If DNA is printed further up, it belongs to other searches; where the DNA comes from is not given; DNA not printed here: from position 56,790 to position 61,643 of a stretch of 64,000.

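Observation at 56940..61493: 1,518-aa pilin-like adhesin whose VWA domain is split by a ~650-aa nested DUF2341-LamG-CARDB insertion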

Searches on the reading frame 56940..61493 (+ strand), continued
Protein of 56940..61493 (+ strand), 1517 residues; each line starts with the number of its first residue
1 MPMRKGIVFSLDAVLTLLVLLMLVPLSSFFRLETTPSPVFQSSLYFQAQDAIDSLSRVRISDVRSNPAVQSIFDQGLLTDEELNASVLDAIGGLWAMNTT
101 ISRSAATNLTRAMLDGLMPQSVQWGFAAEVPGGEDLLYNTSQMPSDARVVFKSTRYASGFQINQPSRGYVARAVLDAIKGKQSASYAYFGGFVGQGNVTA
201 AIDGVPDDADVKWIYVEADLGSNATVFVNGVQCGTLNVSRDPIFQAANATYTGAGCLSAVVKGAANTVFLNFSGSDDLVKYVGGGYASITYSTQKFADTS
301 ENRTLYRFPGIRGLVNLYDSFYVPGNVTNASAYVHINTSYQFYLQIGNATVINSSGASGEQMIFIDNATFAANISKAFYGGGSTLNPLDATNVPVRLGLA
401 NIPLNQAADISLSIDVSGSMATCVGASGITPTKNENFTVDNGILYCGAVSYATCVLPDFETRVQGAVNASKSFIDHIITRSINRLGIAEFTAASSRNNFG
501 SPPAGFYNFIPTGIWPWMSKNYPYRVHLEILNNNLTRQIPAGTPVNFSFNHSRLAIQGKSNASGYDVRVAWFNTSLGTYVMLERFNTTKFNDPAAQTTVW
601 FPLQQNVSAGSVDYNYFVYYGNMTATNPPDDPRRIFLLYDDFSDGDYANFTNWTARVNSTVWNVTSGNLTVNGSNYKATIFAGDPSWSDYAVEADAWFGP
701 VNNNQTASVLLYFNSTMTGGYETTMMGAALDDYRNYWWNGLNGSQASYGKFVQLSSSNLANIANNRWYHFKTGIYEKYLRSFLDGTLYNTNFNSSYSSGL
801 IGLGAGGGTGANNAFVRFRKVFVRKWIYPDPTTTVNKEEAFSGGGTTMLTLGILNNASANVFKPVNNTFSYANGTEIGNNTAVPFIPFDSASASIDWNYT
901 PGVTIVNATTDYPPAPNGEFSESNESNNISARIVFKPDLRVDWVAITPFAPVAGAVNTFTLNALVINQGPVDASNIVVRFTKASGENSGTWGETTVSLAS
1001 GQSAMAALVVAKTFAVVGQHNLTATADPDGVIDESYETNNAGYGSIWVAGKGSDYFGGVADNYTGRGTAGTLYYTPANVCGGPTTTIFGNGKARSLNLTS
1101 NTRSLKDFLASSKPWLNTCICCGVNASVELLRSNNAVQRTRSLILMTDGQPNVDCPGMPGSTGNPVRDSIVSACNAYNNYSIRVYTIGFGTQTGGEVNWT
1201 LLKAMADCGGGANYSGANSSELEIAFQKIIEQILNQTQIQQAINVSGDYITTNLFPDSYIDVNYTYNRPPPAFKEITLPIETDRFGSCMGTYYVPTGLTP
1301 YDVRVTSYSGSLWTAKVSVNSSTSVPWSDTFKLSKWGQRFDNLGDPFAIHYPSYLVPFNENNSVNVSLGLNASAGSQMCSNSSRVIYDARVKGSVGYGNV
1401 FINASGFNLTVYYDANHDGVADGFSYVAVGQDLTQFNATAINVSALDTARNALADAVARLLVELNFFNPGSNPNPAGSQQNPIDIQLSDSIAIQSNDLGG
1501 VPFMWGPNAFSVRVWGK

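Call 80: search_solved_structures(query=A2, max_evalue=1)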
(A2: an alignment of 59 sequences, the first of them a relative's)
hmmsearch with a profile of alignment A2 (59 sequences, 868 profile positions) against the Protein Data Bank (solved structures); distinct sequences matched with E-value up to 1: 54.
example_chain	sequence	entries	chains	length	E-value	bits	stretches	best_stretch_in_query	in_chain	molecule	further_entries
6tnj_A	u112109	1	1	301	1.3e-19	73.2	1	426-604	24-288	Minor fimbrium subunit Mfa5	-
6to1_A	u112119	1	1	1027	2.1e-18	69.2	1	425-604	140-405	Minor fimbrium subunit Mfa5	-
4rck_A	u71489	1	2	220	9.8e-18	67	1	385-599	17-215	Hypothetical membrane spanning protein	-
4cn8_A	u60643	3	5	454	1.4e-13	53.2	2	422-593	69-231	PROXIMAL THREAD MATRIX PROTEIN 1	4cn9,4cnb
7b7p_A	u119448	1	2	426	2e-10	42.8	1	385-604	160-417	Type IV pilus biogenesis protein PilB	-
9han_A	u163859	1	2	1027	1.7e-08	36.4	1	453-581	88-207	Collagen type VI alpha 1 chain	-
3tvy_A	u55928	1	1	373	3.2e-05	25.6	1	421-600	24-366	Cell wall surface anchor family protein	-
3tw0_A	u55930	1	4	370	5.1e-05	24.9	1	421-534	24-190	Cell wall surface anchor family protein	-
6pyo_A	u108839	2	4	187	0.00011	23.9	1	448-533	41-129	cDNA FLJ56608, highly similar to Homo sapiens chloride channel, calcium activated, family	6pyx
8s05_A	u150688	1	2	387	0.0003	22.4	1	431-595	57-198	Conserved protein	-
9han_B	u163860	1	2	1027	0.00035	22.2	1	448-527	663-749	Collagen type VI alpha 2 chain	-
2ww8_A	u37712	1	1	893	0.0011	20.5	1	421-528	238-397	CELL WALL SURFACE ANCHOR FAMILY PROTEIN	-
8fz4_A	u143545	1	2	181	0.0015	20.1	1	449-595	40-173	Anthrax toxin receptor 2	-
6rhv_C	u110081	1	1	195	0.0028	19.1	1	438-604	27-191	Integrin alpha-M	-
5vfp_b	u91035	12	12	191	0.0038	18.7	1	438-514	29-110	26S proteasome non-ATPase regulatory subunit 4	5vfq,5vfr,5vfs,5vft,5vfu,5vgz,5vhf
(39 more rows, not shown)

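Call 81: find_related_loci(query=A2, collection=genome_contigs, flank=6000)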
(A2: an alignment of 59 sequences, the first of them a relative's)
Query A2 (919 aa) in genome_contigs; peptide patterns used: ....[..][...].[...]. (x = any residue, [..] = any of these).
472 stretches matched a pattern; 451 encode a relative of the query (tblastn E <= 1e-3); the best 80 are kept; 80 distinct loci.
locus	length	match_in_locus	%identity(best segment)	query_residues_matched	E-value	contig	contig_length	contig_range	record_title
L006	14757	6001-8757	85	1-919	0e+0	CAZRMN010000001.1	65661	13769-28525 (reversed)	MAG TPA_asm: uncultured archaeon isolate binchicken_co6_549 genome assembly, contig: NODE_198_length_65661_cov_6.891428,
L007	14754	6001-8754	57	2-919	0e+0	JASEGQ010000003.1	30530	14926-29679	MAG: Candidatus Aenigmatarchaeota archaeon isolate Yes49-38 NODE_3_length_30530_cov_6.636489, whole genome shotgun seque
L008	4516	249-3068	45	1-919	0e+0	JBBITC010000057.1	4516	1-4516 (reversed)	MAG: Candidatus Aenigmatarchaeota archaeon isolate STF170223_bin_388 NODE_5355_length_4516_cov_4.069939, whole genome sh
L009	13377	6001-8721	40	2-919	0e+0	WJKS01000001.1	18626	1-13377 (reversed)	MAG: Candidatus Aenigmatarchaeota archaeon isolate Bin_042 k141_38444, whole genome shotgun sequence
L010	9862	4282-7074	40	1-919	0e+0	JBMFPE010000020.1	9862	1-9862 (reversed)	MAG: Candidatus Aenigmatarchaeota archaeon isolate KM4338-55 NODE_20_length_9862_cov_2.480736, whole genome shotgun sequ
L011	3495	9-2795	38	32-918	0e+0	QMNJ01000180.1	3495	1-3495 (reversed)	MAG: Candidatus Coatesbacteria bacterium isolate B26_G2 B26_Guay2_scaffold_25051, whole genome shotgun sequence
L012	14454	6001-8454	39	2-804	4e-176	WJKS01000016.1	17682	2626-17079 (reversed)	MAG: Candidatus Aenigmatarchaeota archaeon isolate Bin_042 k141_798904, whole genome shotgun sequence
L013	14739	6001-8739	36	2-919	8e-174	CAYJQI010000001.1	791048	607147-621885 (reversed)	MAG TPA_asm: uncultured archaeon isolate ERP125453_co1_263 genome assembly, contig: NODE_1_length_791048_cov_12.409087,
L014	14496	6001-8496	42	2-804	7e-178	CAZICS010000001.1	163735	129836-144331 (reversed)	MAG TPA_asm: uncultured archaeon isolate binchicken_co6_512 genome assembly, contig: NODE_15_length_163735_cov_17.669440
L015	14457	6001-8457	38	2-804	4e-166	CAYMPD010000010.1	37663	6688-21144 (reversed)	MAG TPA_asm: uncultured archaeon isolate binchicken_co17_215 genome assembly, contig: NODE_3153_length_37663_cov_6.49127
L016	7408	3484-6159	37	2-918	3e-166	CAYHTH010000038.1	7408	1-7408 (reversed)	MAG TPA_asm: uncultured Methanosarcinales archaeon isolate ERP119705_co14_301 genome assembly, contig: NODE_16438_length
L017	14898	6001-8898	40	1-919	0e+0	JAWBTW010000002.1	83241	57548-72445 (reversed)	MAG: Candidatus Aenigmatarchaeota archaeon isolate JZ-1_201709_bins_53 JZ-1_201709_bins_53_scaffold_2, whole genome shot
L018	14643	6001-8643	36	3-919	7e-165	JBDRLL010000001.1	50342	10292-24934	MAG: Candidatus Altiarchaeota archaeon isolate MEGAHIT-group-1.775 k141_5308563, whole genome shotgun sequence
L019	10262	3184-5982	35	1-919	2e-164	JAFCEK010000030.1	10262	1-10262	MAG: Candidatus Aenigmatarchaeota archaeon isolate Meg22_1214_Bin_103 Meg22_1214_Bin_103_scaffold_25083, whole genome sh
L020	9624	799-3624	34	3-919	3e-162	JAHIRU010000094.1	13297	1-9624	MAG: Nanoarchaeota archaeon isolate MM_PC_MetaG.mb.142 MM_PC_MetaG.mb.142_k141_1890774, whole genome shotgun sequence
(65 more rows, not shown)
